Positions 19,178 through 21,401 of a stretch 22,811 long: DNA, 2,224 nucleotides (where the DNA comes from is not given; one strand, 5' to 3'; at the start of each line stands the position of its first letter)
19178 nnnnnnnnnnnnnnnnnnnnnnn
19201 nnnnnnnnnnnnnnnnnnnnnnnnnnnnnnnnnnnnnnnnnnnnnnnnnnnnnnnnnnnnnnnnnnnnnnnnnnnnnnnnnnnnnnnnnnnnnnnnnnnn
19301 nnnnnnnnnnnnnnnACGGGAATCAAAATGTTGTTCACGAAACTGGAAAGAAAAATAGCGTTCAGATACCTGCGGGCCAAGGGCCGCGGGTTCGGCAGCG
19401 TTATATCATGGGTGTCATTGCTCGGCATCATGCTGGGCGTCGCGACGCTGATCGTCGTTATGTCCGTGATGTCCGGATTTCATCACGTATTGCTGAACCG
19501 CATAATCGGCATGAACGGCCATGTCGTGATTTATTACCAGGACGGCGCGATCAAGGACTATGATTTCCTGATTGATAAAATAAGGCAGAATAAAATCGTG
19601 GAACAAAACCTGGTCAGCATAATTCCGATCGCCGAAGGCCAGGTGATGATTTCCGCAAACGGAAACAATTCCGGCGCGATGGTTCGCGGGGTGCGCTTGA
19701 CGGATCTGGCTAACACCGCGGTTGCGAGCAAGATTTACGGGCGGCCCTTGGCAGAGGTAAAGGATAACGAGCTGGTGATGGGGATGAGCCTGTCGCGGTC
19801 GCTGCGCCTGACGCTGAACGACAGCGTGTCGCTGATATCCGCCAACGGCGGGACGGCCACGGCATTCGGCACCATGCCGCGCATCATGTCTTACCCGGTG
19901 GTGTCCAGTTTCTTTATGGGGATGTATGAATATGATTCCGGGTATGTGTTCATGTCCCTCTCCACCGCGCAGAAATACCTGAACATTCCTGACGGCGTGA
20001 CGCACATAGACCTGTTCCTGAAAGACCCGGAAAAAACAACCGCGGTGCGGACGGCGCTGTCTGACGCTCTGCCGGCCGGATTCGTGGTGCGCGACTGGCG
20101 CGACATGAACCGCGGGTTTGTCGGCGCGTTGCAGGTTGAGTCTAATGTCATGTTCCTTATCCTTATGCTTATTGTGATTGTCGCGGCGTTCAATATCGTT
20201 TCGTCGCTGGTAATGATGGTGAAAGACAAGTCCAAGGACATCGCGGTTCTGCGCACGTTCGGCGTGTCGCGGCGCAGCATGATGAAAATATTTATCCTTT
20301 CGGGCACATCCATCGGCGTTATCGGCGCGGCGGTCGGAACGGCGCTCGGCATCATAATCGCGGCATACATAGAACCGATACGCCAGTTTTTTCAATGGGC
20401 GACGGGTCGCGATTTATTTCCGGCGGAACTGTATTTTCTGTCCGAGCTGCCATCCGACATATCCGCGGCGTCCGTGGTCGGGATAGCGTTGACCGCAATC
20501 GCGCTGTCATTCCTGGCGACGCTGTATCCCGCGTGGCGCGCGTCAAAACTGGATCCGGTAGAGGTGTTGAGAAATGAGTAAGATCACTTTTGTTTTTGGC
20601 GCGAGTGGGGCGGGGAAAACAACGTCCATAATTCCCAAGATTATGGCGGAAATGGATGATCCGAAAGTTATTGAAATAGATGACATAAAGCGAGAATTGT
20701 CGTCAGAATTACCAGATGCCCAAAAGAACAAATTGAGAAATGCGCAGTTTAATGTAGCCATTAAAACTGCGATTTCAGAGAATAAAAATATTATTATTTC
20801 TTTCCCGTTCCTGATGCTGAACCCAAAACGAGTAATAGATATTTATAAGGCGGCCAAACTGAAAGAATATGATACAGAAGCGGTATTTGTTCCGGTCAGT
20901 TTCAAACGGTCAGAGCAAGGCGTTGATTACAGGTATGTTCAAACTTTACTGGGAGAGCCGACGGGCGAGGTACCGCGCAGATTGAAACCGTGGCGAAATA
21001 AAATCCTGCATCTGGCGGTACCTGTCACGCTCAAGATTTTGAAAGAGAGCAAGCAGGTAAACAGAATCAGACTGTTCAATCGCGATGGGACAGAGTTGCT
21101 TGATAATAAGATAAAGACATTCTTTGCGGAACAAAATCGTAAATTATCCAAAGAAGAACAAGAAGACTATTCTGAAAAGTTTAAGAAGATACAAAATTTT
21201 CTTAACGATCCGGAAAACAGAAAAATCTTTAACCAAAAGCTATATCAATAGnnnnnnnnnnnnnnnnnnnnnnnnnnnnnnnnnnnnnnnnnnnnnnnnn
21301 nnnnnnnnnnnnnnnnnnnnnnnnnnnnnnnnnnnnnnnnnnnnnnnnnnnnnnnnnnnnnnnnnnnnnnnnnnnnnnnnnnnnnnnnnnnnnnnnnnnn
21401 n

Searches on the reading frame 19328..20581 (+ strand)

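Call 29: search_protein_families(library=pfam, proteins=[window:19328-20581:+])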
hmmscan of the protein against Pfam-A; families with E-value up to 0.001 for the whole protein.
window:19328-20581:+ (417 aa): 2 families
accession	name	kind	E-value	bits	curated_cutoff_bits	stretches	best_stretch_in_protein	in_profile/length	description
PF02687.27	FtsX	-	3.5e-17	63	25.5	1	277-410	2-120/120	FtsX-like permease C-terminal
PF12704.14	MacB_PCD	-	6e-13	50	27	1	27-245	1-205/207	MacB-like periplasmic core domain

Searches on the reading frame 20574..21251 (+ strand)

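Call 29: search_protein_families(library=pfam, proteins=[window:20574-21251:+])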
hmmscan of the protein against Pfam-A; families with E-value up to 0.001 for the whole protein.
window:20574-21251:+ (225 aa): 2 families
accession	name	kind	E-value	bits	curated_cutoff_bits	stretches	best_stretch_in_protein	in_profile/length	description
PF06414.18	Zeta_toxin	-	1.9e-09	37.7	22.3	1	3-179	17-197/199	Zeta toxin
PF13671.12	AAA_33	-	0.00018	22.3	27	1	6-122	3-120/143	AAA domain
